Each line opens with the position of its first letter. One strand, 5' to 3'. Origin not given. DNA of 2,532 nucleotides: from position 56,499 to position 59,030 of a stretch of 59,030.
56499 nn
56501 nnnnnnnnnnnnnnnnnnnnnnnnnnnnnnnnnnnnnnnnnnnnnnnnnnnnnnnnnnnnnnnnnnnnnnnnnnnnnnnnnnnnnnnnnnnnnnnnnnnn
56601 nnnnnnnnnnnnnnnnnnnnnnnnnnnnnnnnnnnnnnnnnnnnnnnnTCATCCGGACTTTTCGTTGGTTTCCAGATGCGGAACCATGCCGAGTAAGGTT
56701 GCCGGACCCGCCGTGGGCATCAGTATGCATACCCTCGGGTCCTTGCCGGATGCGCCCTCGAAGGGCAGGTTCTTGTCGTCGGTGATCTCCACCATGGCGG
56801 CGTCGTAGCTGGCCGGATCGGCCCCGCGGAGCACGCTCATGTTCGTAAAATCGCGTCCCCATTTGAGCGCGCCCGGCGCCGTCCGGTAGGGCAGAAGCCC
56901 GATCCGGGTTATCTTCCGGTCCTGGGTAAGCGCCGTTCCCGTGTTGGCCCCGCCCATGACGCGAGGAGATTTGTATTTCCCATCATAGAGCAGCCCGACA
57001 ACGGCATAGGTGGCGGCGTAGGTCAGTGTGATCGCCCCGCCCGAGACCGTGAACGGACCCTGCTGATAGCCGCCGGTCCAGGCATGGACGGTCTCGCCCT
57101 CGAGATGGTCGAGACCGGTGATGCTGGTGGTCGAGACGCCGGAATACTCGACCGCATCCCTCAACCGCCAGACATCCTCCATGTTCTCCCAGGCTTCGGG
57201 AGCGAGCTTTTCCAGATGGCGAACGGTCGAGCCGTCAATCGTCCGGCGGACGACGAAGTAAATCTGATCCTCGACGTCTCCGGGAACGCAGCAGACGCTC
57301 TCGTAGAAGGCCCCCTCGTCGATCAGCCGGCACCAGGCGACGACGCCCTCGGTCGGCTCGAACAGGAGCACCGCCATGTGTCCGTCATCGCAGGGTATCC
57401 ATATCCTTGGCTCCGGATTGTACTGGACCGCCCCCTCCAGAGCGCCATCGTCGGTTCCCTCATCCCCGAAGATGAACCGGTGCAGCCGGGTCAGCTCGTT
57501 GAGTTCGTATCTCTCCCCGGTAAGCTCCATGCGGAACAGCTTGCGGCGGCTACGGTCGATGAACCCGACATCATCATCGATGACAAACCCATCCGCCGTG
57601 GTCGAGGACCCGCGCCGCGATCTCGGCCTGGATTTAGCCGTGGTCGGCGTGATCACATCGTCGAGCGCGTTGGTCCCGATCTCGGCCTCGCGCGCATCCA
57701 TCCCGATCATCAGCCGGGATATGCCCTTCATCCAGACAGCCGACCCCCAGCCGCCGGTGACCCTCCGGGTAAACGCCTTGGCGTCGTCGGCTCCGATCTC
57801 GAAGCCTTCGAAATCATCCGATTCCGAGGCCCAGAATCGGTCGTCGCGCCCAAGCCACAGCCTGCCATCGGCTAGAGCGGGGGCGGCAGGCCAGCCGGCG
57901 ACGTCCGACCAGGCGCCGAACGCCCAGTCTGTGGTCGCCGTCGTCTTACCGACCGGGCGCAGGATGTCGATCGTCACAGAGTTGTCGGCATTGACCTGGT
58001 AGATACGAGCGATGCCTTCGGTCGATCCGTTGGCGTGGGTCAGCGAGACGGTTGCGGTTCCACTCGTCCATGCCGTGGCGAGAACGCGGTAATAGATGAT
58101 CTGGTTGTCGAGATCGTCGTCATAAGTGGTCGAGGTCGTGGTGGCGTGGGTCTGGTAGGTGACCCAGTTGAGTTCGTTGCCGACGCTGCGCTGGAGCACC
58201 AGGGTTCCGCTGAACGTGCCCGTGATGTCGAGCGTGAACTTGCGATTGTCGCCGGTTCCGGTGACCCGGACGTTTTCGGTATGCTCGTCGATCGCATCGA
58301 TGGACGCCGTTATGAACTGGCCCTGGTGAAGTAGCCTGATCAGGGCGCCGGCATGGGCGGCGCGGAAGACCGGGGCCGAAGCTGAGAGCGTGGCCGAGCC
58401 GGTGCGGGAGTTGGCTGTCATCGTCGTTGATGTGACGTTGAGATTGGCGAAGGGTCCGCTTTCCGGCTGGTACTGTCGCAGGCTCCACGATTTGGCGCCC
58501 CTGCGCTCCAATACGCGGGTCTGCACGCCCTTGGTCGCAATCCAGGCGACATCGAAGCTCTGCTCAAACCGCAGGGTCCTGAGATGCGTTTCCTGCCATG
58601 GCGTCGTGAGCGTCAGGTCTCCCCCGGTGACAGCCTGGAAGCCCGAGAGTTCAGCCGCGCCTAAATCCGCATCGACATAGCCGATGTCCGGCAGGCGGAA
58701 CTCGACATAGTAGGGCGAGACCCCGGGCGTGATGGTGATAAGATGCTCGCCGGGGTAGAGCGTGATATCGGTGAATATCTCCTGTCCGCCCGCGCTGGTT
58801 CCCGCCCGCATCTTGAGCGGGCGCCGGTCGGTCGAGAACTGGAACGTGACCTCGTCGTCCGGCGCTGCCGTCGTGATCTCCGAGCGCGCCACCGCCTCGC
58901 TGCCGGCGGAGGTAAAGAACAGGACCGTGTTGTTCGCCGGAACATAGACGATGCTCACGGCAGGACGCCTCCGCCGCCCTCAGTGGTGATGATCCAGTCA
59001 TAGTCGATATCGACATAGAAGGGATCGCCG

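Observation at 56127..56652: RHH gene converging on and overlapping a GNAT-like gene that is coupled to the tail nozzle gene (TA-like pair in unusual geometry)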

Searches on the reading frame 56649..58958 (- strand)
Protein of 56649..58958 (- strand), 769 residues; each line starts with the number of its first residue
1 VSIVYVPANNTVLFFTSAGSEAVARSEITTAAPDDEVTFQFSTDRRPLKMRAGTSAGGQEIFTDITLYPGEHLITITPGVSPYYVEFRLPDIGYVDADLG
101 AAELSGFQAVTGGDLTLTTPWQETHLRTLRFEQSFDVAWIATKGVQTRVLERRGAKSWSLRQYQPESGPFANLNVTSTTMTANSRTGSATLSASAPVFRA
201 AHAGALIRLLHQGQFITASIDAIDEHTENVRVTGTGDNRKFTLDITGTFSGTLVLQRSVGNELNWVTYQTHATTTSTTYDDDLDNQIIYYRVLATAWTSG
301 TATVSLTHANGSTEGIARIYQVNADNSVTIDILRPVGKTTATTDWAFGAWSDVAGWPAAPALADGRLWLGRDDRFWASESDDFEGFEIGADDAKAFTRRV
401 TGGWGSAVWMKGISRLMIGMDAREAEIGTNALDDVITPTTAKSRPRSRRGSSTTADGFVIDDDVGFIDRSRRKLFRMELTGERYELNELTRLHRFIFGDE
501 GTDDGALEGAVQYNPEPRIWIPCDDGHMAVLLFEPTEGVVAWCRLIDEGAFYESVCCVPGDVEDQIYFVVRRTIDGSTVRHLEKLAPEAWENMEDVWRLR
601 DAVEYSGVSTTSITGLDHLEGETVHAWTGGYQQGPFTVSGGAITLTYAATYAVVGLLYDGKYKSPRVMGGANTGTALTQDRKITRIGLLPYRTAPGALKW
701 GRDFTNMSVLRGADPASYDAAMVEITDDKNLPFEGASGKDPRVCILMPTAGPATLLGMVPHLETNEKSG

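Call 3: search_protein_families(library=pfam, proteins=[window:56649-58958:-], max_evalue=1)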
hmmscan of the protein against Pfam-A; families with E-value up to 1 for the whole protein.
window:56649-58958:- (769 aa): 2 families
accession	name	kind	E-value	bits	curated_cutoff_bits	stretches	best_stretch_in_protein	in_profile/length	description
PF16694.10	Cytochrome_P460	-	0.11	13.4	27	0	265-352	7-95/125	Cytochrome P460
PF12621.13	PHM7_ext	-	0.26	11.8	22.1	0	514-552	43-78/92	Extracellular tail, of 10TM putative phosphate transporter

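Call 4: search_protein_families(library=phrogs, proteins=[window:56649-58958:-], max_evalue=0.1)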
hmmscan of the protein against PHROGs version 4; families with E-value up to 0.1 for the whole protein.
window:56649-58958:- (769 aa): 4 families
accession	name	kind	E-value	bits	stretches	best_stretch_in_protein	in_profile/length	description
phrog_376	-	tail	1.9e-107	361.5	1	115-766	105-711/712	tail protein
phrog_15566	-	tail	1.1e-32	114.3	2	326-612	18-305/552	tail protein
phrog_20269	-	unknown function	2.3e-14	54.2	1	116-209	106-200/374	-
phrog_30010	-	unknown function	8.1e-10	39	1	486-599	205-313/517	-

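Call 52: search_dna_similar(query=window:56649-58958:-, collection=phages, mode=protein, max_evalue=1e-10, max_rows=25)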
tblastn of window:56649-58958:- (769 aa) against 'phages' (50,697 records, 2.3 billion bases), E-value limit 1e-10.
Records with a match: 68; places in all: 68; records where one place covers at least 80% of the query: 3.
Best place of each record, by identity: <60% 68.
By first word of the organism name: Pelagibacter 20; Salmonella 12; Vibrio 7; Burkholderia 5; Caudoviricetes 5; Bordetella 5; Caulobacter 4; Ralstonia 3; Yersinia 3; Stenotrophomonas 2; and 2 more.
By host as written in the record: Candidatus Pelagibacter ubique HTCC1062 13; - 12; Candidatus Pelagibacter sp. HTCC1062 4; Salmonella enterica subsp. enterica serovar Heidelberg 3; Caulobacter vibrioides CB15 3; Vibrio splendidus 3; Candidatus Pelagibacter sp. FZCC0015 2; Salmonella enterica 2; and 22 more.
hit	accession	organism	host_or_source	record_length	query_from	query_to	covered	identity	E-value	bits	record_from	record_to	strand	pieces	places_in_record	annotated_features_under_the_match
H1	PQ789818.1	Burkholderia phage vB_E332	Burkholderia sp.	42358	108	766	86%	24.2%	3e-31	138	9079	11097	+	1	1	hypothetical protein | acetyltransferase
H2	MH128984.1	Burkholderia phage vB_BmuP_KL4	-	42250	111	766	85%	23.9%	6e-33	143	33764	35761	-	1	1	hypothetical protein (x2)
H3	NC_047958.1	Burkholderia phage vB_BmuP_KL4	-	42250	111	766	85%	23.9%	6e-33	143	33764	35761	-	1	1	tail protein | GNAT family acetyltransferase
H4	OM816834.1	Stenotrophomonas phage vB_SmeS_BUCT708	Stenotrophomonas maltophilia BUCT708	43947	115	656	70%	25.9%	1e-24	117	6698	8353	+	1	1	hypothetical protein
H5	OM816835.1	Stenotrophomonas phage vB_SmeS_BUCT709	Stenotrophomonas maltophilia BUCT709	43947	115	656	70%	25.9%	1e-24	117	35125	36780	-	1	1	hypothetical protein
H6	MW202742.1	Caudoviricetes sp.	Manatee Spring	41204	118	644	69%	24.7%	1e-18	97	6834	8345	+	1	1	phage stabilization protein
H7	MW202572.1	Caudoviricetes sp.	Manatee Spring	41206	118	644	69%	24.7%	1e-18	97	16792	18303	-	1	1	phage stabilization protein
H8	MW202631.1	Caudoviricetes sp.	Manatee Spring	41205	118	644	69%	24.7%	1e-18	97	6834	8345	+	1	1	phage stabilization protein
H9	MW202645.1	Bacteriophage sp.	Manatee Spring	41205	118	644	69%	24.7%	1e-18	97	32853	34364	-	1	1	phage stabilization protein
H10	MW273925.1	Pelagibacter phage HTVC203P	Candidatus Pelagibacter sp. FZCC0015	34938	328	766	57%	29.4%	2e-41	170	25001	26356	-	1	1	putative tail tubular B | putative acetyltransferase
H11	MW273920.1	Pelagibacter phage HTVC024P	Candidatus Pelagibacter sp. HTCC1062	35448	314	766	59%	27.9%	5e-38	159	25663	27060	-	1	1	putative tail tubular B | putative acetyltransferase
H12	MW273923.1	Pelagibacter phage HTVC035P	Candidatus Pelagibacter sp. HTCC1062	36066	327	766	57%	28.8%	9e-40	165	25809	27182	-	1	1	putative tail tubular B | putative acetyltransferase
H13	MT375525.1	Pelagibacter phage Greip EXVC021P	Candidatus Pelagibacter ubique HTCC1062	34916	336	766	56%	28.9%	1e-39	164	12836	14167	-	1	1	tail tubular protein B | acetyltransferase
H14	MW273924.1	Pelagibacter phage HTVC100P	Candidatus Pelagibacter sp. HTCC7211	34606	332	766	57%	28.4%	2e-36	154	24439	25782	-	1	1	putative tail tubular B | putative acetyltransferase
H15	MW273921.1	Pelagibacter phage HTVC028P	Candidatus Pelagibacter sp. HTCC1062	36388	357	766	53%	29.5%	5e-37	156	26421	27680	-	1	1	putative tail tubular B | putative acetyltransferase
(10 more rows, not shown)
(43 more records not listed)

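Call 54: get_annotated_region(hit=H3, flank=3000)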
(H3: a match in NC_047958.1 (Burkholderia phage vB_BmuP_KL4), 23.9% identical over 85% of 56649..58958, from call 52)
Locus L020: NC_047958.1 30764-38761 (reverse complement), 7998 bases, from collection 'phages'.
description: Burkholderia phage vB_BmuP_KL4, complete genome.
organism: Burkholderia phage vB_BmuP_KL4 (NCBI taxid 2115967)
taxonomy: Viruses; Duplodnaviria; Heunggongvirae; Uroviricota; Caudoviricetes; Kelquatrovirus; Kelquatrovirus KL4
host: -; source: -; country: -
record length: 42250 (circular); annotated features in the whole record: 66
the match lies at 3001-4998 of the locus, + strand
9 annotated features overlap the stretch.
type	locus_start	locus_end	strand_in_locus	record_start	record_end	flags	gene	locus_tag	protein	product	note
CDS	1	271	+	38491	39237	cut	-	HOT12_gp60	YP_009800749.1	major capsid protein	major capsid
CDS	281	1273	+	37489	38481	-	-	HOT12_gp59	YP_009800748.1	major head protein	-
CDS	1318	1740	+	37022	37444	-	-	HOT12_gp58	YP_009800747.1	hypothetical protein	-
CDS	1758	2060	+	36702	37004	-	-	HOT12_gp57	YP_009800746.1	hypothetical protein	-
CDS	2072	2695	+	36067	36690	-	-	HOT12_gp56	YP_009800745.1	tail protein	-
CDS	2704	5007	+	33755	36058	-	-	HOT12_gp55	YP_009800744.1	tail protein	-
CDS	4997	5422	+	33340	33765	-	-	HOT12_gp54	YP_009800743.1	GNAT family acetyltransferase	-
CDS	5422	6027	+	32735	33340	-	-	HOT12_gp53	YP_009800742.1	hypothetical protein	-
CDS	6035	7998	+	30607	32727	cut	-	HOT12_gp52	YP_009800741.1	head protein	-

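Call 55: get_annotated_region(hit=H13, flank=3000)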
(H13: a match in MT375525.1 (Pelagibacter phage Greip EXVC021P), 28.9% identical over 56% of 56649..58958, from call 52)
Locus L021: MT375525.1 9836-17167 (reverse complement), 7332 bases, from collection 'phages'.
description: Pelagibacter phage Greip EXVC021P, complete genome.
organism: Pelagibacter phage Greip EXVC021P (NCBI taxid 2736229)
taxonomy: Viruses; Duplodnaviria; Heunggongvirae; Uroviricota; Caudoviricetes
host: Candidatus Pelagibacter ubique HTCC1062; source: -; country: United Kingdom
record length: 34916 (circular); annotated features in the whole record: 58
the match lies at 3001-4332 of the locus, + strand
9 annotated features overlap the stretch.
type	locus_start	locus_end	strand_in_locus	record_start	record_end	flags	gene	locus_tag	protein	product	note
CDS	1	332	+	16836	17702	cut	-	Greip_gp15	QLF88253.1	capsid assembly protein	-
CDS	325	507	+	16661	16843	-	-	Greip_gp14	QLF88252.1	hypothetical protein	-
CDS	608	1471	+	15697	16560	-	-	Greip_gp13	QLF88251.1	major capsid protein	-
CDS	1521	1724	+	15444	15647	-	-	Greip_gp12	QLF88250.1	hypothetical protein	-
CDS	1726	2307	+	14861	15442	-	-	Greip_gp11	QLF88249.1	tail tubular protein A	-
CDS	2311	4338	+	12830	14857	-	-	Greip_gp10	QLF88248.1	tail tubular protein B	-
CDS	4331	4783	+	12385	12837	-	-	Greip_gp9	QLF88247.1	acetyltransferase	-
CDS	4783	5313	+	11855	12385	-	-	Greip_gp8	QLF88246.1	internal virion protein B-like protein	-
CDS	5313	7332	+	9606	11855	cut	-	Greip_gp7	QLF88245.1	pesticin domain-containing protein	-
